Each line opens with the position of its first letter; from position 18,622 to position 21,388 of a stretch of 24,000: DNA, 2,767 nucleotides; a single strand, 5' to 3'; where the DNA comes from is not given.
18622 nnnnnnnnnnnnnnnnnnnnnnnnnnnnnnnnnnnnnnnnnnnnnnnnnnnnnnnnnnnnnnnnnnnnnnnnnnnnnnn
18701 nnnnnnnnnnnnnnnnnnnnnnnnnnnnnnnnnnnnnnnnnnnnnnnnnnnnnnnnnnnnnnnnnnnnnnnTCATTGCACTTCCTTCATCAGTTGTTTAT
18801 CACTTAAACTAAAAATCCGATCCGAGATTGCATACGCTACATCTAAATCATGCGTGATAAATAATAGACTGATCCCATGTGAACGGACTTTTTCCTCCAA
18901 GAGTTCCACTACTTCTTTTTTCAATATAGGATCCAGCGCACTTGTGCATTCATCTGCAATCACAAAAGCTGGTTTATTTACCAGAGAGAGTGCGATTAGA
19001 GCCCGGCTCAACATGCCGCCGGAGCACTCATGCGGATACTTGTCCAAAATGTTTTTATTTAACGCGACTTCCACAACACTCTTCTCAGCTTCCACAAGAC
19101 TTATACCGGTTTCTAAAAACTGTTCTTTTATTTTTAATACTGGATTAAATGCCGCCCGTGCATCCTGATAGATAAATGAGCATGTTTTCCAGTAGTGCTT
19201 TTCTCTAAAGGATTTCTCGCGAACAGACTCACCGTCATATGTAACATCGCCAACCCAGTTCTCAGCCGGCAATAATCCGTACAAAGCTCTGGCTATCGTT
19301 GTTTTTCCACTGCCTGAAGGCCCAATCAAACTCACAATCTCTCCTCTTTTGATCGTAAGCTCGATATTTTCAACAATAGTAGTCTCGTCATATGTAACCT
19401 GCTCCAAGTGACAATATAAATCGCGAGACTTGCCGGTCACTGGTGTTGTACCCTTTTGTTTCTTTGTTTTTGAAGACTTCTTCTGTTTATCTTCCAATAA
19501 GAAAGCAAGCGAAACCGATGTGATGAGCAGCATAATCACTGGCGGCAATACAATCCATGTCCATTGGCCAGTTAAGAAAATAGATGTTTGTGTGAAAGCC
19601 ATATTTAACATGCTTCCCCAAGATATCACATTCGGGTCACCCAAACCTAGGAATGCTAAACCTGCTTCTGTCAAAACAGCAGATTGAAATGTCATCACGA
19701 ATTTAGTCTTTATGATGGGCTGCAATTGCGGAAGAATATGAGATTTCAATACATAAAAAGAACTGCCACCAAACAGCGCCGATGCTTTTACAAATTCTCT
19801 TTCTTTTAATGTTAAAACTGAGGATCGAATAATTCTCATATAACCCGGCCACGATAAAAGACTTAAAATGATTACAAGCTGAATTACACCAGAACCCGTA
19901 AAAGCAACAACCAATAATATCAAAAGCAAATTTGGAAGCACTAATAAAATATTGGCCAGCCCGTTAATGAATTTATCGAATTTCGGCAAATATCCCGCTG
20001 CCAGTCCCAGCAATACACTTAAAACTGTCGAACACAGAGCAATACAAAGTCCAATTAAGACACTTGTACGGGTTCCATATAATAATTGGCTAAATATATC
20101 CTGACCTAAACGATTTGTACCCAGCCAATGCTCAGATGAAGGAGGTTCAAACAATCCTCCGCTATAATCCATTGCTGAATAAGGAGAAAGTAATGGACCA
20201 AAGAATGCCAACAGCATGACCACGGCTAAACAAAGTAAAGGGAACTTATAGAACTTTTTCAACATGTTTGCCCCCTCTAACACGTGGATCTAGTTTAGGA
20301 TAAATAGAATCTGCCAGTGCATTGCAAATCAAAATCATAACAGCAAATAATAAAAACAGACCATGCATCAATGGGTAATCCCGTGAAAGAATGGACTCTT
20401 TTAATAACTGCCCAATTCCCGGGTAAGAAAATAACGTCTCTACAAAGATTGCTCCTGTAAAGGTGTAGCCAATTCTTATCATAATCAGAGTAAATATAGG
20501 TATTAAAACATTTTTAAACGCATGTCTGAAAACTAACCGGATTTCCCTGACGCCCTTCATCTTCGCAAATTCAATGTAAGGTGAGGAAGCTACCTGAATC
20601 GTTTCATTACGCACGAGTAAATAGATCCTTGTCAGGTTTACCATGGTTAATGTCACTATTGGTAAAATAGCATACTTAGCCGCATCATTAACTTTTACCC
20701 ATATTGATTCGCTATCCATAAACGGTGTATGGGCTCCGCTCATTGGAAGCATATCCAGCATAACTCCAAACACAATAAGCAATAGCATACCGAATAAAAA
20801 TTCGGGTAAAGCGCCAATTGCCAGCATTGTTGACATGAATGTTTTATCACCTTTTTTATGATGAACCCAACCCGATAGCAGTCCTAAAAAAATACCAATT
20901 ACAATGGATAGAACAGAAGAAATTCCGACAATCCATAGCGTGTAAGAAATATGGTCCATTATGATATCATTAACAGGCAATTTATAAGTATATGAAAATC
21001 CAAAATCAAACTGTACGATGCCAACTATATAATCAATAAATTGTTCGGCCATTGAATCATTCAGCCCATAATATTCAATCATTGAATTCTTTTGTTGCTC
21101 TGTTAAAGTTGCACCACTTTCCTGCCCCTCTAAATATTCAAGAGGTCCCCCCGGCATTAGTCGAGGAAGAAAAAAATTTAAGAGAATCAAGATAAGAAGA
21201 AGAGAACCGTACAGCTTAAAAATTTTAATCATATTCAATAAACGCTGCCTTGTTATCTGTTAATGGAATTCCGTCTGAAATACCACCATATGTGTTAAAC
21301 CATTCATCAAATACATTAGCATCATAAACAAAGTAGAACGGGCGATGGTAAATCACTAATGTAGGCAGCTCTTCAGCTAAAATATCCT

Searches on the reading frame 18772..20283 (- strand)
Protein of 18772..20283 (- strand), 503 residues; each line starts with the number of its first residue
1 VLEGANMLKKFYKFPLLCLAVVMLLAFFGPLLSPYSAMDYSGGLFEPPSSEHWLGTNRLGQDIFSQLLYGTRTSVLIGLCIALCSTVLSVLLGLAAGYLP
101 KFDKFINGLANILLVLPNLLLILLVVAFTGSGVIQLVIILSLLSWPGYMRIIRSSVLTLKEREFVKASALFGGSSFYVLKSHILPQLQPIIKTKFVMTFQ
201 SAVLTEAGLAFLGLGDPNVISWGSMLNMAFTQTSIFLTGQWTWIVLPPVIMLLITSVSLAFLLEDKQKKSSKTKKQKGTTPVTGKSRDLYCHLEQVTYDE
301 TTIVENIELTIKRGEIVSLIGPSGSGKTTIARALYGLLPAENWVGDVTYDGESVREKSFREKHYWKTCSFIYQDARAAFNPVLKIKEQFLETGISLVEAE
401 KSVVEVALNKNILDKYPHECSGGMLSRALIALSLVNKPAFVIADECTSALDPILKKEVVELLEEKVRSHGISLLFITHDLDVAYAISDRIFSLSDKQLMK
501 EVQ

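Call 5: search_protein_families(library=pfam, proteins=[window:18772-20283:-])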
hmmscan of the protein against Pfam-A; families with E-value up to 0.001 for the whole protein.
window:18772-20283:- (503 aa): 5 families
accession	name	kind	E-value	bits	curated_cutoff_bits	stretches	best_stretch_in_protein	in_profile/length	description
PF00005.33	ABC_tran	-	4.9e-23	82.7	25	1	305-448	2-137/137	ABC transporter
PF00528.27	BPD_transp_1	-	8.3e-20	71.7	26.4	1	90-262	2-174/184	Binding-protein-dependent transport system inner membrane component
PF13304.12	AAA_21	-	7e-07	30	27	0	317-353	2-41/304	AAA domain, putative AbiEii toxin, Type IV TA system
PF02463.25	SMC_N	-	0.00012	22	40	0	315-479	25-198/220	RecF/RecN/SMC N terminal domain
PF13401.12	AAA_22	-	0.00039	21.2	27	1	314-476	5-121/130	AAA domain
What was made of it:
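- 18772..20283 (-): Fused permease 2 + ATPase 1 (NikC-NikD-like, 503 aa). BPD_transp_1 plus ABC_tran in one ORF (call 5).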

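Call 6: search_protein_families(library=ncbifam, proteins=[window:18772-20283:-])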
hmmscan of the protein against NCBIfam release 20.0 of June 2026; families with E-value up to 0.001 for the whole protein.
window:18772-20283:- (503 aa): 197 families (the best 25 are shown)
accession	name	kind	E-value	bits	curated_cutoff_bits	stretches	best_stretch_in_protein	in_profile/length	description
NF045476.1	Opp4C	equivalog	1.4e-57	195.1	350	1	15-262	19-267/278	oligopeptide ABC transporter permease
TIGR02790.1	nickel_nikC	equivalog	3.6e-47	161.1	358.45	1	14-261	3-248/258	nickel ABC transporter permease subunit NikC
TIGR02770.1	nickel_nikD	equivalog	1.7e-46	158.5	318.7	1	303-500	1-206/230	nickel import ATP-binding protein NikD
NF045473.1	Opp1C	equivalog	3.1e-46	157.9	350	1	16-262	11-255/267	nickel/cobalt ABC transporter permease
NF045474.1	Opp2C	equivalog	1.5e-44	152.3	300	1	45-256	13-223/236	nickel transporter permease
NF011662.0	PRK15082.1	equivalog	2.1e-41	142.3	484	1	19-257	46-283/303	glutathione ABC transporter permease GsiD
NF043080.1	MMSYN1_0166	equivalog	5.7e-41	140.4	370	1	16-259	44-290/307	oligopeptide ABC transporter permease OppC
NF007738.0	PRK10417.1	equivalog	3.1e-39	135.2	335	1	13-259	12-256/277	nickel ABC transporter permease subunit NikC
NF047576.1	opine_ATP_CntF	equivalog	1.2e-38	132.9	385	1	299-499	15-229/264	staphylopine uptake ABC transporter ATP-binding protein CntF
NF047578.1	opine_ATP_CntD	equivalog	5.8e-38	130.7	380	1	299-499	15-229/266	staphylopine uptake ABC transporter ATP-binding protein CntD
TIGR02769.1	nickel_nikE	equivalog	6.2e-38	130.8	332.55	1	300-501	23-232/265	nickel import ATP-binding protein NikE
NF008160.0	PRK10913.1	equivalog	1.2e-37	130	483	1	16-261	36-285/300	dipeptide ABC transporter permease DppC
NF007376.0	PRK09881.1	equivalog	2.2e-37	128.7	434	1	19-262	40-281/298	D,D-dipeptide ABC transporter permease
NF045475.1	Opp3C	equivalog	7.1e-36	124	450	1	50-254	106-308/328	oligopeptide ABC transporter permease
NF047573.1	opine_perm_CntC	exception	3.5e-35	121.7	440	1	13-264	12-261/271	staphylopine uptake ABC transporter permease subunit CntC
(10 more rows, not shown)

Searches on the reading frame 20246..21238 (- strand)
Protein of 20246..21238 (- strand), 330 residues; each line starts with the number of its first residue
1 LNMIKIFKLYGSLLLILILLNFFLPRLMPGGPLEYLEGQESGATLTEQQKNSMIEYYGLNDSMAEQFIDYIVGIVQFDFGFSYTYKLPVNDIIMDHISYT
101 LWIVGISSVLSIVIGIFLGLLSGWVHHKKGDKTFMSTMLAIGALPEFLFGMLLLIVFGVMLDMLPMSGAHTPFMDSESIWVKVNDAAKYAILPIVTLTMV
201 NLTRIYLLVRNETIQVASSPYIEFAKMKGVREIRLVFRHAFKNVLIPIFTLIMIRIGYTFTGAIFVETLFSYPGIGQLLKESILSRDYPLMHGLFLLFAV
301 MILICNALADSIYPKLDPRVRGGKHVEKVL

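Call 5: search_protein_families(library=pfam, proteins=[window:20246-21238:-])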
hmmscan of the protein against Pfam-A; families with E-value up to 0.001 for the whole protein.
window:20246-21238:- (330 aa): 1 family
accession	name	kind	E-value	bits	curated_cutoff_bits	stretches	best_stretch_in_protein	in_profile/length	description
PF00528.27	BPD_transp_1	-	1.4e-39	136.2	26.4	1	115-321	1-183/184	Binding-protein-dependent transport system inner membrane component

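Call 6: search_protein_families(library=ncbifam, proteins=[window:20246-21238:-])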
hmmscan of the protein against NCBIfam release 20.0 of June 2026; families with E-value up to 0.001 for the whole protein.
window:20246-21238:- (330 aa): 19 families
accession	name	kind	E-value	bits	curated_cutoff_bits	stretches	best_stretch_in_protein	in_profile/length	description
NF045470.1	Opp2B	equivalog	8.1e-67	225.5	350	1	13-321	8-300/300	nickel ABC transporter permease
NF045472.1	Opp4B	equivalog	5.4e-64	216.5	450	1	13-321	15-319/319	oligopeptide ABC transporter permease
NF045469.1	Opp1B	equivalog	1.7e-54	185.4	380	1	12-321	14-307/307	nickel/cobalt ABC transporter permease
NF045471.1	Opp3B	equivalog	2.7e-53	181.4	480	1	14-321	16-303/308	oligopeptide ABC transporter permease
TIGR02789.1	nickel_nikB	equivalog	1.8e-48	165.6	447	1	12-322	14-308/314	nickel ABC transporter permease subunit NikB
NF011661.0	PRK15081.1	equivalog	3.6e-47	161.3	463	1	7-321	10-304/306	glutathione ABC transporter permease GsiC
NF007677.0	PRK10352.1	equivalog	3.7e-44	151.1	433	1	6-325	8-311/314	nickel ABC transporter permease subunit NikB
NF007008.0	PRK09471.1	equivalog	6.8e-44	150.5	388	1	13-321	15-305/306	oligopeptide ABC transporter permease OppB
NF008161.0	PRK10914.1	equivalog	1.1e-43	149.7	590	1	16-322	18-337/339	dipeptide ABC transporter permease DppB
NF011712.0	PRK15133.1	subfamily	4.7e-33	114.6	445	1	53-320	89-359/364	microcin C ABC transporter permease YejB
NF011690.0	PRK15110.1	equivalog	1.6e-27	96.8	432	1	62-312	39-305/321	putrescine export ABC transporter permease SapB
NF043081.1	MMSYN1_0165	equivalog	2.9e-22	79.2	350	1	86-321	164-385/388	oligopeptide ABC transporter permease OppB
NF045474.1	Opp2C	equivalog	2.9e-09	36.9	300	1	194-276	106-184/236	nickel transporter permease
NF045473.1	Opp1C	equivalog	3.1e-07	30.1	350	1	195-276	135-212/267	nickel/cobalt ABC transporter permease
NF045476.1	Opp4C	equivalog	1.3e-06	27.9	350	1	102-276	81-222/278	oligopeptide ABC transporter permease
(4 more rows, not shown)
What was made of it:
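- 20246..21238 (-): Permease 1 (NikB/OppB-like). Pfam BPD_transp_1 (call 5); NCBIfam Opp2B and Opp4B, below cut-off (call 6).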
